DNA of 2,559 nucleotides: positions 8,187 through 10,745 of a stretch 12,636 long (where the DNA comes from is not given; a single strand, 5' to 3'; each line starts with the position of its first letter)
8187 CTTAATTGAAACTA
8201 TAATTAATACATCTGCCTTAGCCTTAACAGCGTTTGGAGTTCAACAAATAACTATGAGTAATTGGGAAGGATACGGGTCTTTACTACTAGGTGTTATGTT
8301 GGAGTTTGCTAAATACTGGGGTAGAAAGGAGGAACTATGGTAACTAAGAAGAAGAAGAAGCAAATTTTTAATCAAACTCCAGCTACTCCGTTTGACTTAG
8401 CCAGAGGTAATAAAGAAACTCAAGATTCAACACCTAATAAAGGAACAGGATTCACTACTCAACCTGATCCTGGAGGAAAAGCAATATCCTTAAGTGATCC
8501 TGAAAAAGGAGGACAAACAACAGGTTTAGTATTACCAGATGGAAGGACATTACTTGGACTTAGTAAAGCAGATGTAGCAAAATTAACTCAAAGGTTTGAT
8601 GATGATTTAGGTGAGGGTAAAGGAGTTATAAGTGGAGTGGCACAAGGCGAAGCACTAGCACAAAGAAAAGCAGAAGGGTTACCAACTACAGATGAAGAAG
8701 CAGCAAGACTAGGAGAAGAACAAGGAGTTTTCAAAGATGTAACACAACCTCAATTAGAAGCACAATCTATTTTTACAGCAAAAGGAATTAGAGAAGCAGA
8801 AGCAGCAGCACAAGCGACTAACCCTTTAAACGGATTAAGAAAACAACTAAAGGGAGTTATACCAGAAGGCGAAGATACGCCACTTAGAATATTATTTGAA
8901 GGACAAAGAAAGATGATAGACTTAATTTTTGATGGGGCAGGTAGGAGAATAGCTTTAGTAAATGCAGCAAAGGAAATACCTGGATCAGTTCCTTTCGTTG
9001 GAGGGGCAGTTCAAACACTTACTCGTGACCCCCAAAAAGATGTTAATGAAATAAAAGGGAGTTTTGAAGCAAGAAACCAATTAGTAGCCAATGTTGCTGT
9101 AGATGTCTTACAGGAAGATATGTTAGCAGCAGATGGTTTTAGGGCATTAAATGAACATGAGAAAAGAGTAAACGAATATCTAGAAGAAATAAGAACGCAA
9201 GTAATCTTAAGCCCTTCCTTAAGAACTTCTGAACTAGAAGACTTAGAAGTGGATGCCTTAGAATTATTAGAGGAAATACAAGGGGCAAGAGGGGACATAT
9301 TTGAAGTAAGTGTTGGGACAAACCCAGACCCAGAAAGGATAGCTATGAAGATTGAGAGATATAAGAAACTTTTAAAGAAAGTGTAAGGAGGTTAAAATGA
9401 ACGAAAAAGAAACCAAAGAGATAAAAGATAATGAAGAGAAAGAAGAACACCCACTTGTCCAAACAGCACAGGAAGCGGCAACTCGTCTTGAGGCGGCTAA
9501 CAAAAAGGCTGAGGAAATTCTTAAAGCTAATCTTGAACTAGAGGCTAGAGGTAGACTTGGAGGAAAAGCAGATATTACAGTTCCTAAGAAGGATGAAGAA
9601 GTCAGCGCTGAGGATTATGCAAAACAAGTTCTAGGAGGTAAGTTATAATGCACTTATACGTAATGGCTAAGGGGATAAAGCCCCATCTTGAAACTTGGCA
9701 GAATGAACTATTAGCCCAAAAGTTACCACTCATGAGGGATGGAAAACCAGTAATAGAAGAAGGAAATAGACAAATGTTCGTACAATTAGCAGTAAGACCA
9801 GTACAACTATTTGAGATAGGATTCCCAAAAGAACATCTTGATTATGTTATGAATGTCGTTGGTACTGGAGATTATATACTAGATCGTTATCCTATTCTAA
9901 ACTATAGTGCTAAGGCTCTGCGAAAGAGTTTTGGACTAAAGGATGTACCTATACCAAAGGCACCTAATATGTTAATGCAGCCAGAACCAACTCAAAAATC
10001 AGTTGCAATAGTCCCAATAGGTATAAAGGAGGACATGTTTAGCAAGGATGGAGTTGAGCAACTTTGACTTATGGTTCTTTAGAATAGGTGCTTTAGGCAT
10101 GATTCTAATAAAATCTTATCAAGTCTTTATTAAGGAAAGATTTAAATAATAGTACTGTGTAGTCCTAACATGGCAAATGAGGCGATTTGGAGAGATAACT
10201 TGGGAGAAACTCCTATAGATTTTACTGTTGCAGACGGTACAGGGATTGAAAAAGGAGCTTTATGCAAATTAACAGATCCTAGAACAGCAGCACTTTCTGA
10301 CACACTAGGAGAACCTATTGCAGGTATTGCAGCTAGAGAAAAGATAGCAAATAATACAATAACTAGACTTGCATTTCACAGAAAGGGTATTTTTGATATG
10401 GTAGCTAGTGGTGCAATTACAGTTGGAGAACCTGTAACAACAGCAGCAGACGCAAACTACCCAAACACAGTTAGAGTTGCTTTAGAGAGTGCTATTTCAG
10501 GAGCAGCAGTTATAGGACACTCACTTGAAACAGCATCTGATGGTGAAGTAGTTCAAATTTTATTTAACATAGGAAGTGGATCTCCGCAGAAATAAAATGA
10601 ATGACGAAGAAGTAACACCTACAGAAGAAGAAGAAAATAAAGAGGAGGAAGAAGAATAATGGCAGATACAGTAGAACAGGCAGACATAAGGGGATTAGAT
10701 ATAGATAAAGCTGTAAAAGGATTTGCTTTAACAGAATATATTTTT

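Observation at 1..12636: Complete 12.5-kb head-tail-type viral genome lacking recognisable replication, integration, tail-tube and lysis genes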

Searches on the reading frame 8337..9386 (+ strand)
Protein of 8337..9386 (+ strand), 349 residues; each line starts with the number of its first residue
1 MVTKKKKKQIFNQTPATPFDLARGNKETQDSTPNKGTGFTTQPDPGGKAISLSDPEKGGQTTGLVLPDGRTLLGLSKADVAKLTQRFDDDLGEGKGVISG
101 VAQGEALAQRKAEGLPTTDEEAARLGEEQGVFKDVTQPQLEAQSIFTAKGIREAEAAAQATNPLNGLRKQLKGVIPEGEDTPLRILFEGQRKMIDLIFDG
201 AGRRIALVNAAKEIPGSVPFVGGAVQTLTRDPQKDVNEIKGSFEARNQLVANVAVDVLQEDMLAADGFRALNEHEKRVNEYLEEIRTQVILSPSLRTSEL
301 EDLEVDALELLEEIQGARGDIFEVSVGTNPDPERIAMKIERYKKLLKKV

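Call 6: search_protein_families(library=pfam, max_evalue=0.1, proteins=[window:8337-9386:+])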
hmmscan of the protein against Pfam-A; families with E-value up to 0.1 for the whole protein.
window:8337-9386:+ (349 aa): 0 families

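Call 7: search_protein_families(library=phrogs, max_evalue=0.1, proteins=[window:8337-9386:+])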
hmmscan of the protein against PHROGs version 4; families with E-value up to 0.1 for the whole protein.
window:8337-9386:+ (349 aa): 0 families

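Call 57: search_protein_families(library=pfam, alignment_id=A5, max_evalue=0.001)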
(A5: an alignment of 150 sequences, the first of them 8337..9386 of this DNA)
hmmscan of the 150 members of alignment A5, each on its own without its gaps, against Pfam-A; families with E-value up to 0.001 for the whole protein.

A. member 1, window:8337-9386:+ (349 aa): 0 families

B. families by the number of members that match (of 150 scanned): 20 families
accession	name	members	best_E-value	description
PF13385.13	Laminin_G_3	6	3.1e-22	Concanavalin A-like lectin/glucanases superfamily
PF07362.18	CcdA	3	5.5e-07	Post-segregation antitoxin CcdA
PF18911.6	PKD_4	2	3e-13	PKD domain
PF21722.4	Gly_rich_2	1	6.7e-15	Glycine-rich domain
PF00145.23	DNA_methylase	1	1.3e-09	C-5 cytosine-specific DNA methylase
PF00801.26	PKD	1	2.6e-07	PKD domain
PF10282.15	Lactonase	1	1.2e-06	Lactonase, 7-bladed beta-propeller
PF01870.24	Hjc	1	1.1e-05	Archaeal holliday junction resolvase (hjc)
PF07953.20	Toxin_R_bind_N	1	7.1e-05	Clostridium neurotoxin, N-terminal receptor binding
PF09056.16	Phospholip_A2_3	1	7.2e-05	Prokaryotic phospholipase A2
PF18847.6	LPD29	1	7.5e-05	Large polyvalent protein associated domain 29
PF23839.1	DUF7209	1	0.00012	Family of unknown function (DUF7209)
PF00354.24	Pentaxin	1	0.00018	Pentaxin family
PF00805.28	Pentapeptide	1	0.00021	Pentapeptide repeats (8 copies)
PF12802.13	MarR_2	1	0.00024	MarR family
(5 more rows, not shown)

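Call 58: search_protein_families(library=phrogs, alignment_id=A5, max_evalue=0.001)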
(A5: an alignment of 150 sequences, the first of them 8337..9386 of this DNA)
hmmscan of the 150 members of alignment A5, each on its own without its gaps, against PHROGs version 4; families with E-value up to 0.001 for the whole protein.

A. member 1, window:8337-9386:+ (349 aa): 0 families

B. families by the number of members that match (of 150 scanned): 56 families (the first 25 are shown)
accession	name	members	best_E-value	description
phrog_18345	-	3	1.8e-19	tail fiber protein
phrog_9942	-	3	1.6e-16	tail fiber protein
phrog_2295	-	2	5.8e-44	-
phrog_8510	-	2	1.3e-11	virion structural protein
phrog_18503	-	2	6e-11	-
phrog_28668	-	2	6.3e-08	-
phrog_18476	-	2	4.8e-07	-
phrog_26019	-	2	9.3e-05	-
phrog_644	-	1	1.1e-28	-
phrog_1123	-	1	3.6e-13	-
phrog_30390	-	1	5.8e-13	-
phrog_363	-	1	8e-13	DNA methyltransferase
phrog_452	-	1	2e-11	endonuclease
phrog_8198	-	1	3.3e-11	-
phrog_17312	-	1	1.3e-10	tail protein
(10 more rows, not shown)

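Call 120: search_solved_structures(query=A10, max_evalue=10)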
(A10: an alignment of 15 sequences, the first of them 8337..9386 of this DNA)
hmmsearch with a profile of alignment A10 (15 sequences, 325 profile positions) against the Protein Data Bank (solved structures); distinct sequences matched with E-value up to 10: 14.
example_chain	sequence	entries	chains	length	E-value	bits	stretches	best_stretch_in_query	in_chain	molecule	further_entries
7a8s_A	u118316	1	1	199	0.03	17.2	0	39-86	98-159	sTIM11_h3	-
6yqy_A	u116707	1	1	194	0.044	16.6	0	41-93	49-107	de novo designed TIM barrel sTIM11noCys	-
5bvl_A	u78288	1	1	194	0.053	16.4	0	42-86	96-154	designed TIM barrel sTIM11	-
8r8n_A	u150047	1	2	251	0.11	15.3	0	35-93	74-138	HalluTIM2-2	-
8d06_A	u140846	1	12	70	0.13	15.1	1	208-259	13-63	HALC3_104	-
3tij_A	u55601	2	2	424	0.15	14.9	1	108-201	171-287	NupC family protein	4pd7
4pb1_A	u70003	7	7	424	0.15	14.9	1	108-201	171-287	NupC family protein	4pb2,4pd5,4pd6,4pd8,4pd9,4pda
7osu_A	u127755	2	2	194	0.19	14.5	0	41-91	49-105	sTIM11noCys-SB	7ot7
8pjs_A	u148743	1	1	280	0.37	13.6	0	185-209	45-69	SAKeCEref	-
5swa_A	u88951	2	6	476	0.46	13.3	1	211-263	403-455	Extracellular solute-binding protein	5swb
1kfm_A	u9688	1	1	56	0.74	12.6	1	206-258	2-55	MAJOR OUTER MEMBRANE LIPOPROTEIN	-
9c7z_A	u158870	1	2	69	0.82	12.4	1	213-267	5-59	HALC3_919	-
22jw_M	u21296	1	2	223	2.3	11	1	211-259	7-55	Hemoglobin linker 1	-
1cpq_A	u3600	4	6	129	6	9.6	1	144-207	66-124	CYTOCHROME C'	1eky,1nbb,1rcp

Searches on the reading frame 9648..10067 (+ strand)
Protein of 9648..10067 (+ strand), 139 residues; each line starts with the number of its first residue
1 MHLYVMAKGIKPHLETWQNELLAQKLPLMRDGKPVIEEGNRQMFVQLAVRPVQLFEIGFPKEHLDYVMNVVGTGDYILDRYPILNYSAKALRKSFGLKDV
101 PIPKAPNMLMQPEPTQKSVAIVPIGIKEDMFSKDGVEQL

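Call 6: search_protein_families(library=pfam, max_evalue=0.1, proteins=[window:9648-10067:+])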
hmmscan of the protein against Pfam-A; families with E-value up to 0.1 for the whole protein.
window:9648-10067:+ (139 aa): 1 family
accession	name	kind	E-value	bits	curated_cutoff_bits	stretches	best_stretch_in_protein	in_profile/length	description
PF00794.24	PI3K_rbd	-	0.072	13.7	22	0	63-87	60-85/106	PI3-kinase family, ras-binding domain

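Call 7: search_protein_families(library=phrogs, max_evalue=0.1, proteins=[window:9648-10067:+])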
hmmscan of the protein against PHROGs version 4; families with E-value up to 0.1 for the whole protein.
window:9648-10067:+ (139 aa): 1 family
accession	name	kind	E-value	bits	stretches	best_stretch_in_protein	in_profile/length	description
phrog_32544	-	unknown function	0.05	14.7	1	84-115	16-48/56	-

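Call 52: search_solved_structures(query=A4, max_evalue=10)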
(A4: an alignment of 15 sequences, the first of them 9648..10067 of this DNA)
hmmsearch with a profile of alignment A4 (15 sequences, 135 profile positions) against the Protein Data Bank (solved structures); distinct sequences matched with E-value up to 10: 4.
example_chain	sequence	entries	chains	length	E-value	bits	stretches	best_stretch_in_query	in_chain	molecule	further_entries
3coq_A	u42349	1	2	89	0.064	16.5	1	17-67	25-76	Regulatory protein GAL4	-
7uik_T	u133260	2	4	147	0.18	15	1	17-67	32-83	Regulatory protein GAL4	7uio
2ra8_A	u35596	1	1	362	0.34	14.2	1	59-104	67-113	Uncharacterized protein Q64V53_BACFR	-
1hbw_A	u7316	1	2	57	1.2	12.4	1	48-67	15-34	REGULATORY PROTEIN GAL4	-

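Call 66: predict_structure(protein=window:9648-10067:+)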
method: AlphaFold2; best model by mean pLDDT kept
length: 139 residues; sequences in the alignment: 1
mean_pLDDT: 36.7   pTM: 0.26
mean pLDDT of the five models: 36.7, 36.0, 35.6, 32.3, 31.1
residues with pLDDT >= 90: 0; 70-90: 0; 50-70: 1; < 50: 138
segments of 3 or more residues with pLDDT < 50: 1-67, 69-139
pLDDT, mean of each block of 10 residues (from residue 1): 27 38 39 41 47 40 48 37 38 39 29 28 30 33
secondary structure, 60 per line:
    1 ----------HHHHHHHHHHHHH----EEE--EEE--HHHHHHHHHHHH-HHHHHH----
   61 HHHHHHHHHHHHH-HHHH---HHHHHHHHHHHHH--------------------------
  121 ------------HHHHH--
elements in order: H11-23 E28-30 E33-35 H38-49 H51-56 H61-73 H75-78 H82-94 H133-137

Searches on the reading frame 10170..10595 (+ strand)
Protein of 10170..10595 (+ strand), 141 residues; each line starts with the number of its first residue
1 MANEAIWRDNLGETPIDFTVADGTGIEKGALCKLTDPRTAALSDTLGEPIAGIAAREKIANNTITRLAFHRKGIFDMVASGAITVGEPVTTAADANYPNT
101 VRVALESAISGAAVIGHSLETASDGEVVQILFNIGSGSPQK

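Call 6: search_protein_families(library=pfam, max_evalue=0.1, proteins=[window:10170-10595:+])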
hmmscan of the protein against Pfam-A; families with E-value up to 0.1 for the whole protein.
window:10170-10595:+ (141 aa): 2 families
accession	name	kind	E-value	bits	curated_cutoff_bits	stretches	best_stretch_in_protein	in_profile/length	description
PF09956.15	Phage_cement_2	-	2e-07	31.7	24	1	15-127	6-97/103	Phage cement protein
PF22758.2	Phage_cement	-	0.0031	18.1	27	1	17-131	26-144/146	Structural cement protein (E217 gp24/Pam3 gp6)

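Call 7: search_protein_families(library=phrogs, max_evalue=0.1, proteins=[window:10170-10595:+])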
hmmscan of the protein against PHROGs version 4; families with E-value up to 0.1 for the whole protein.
window:10170-10595:+ (141 aa): 1 family
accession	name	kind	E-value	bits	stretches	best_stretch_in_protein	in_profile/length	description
phrog_673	-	head and packaging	0.00011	23.2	1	17-133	21-129/260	head scaffolding protein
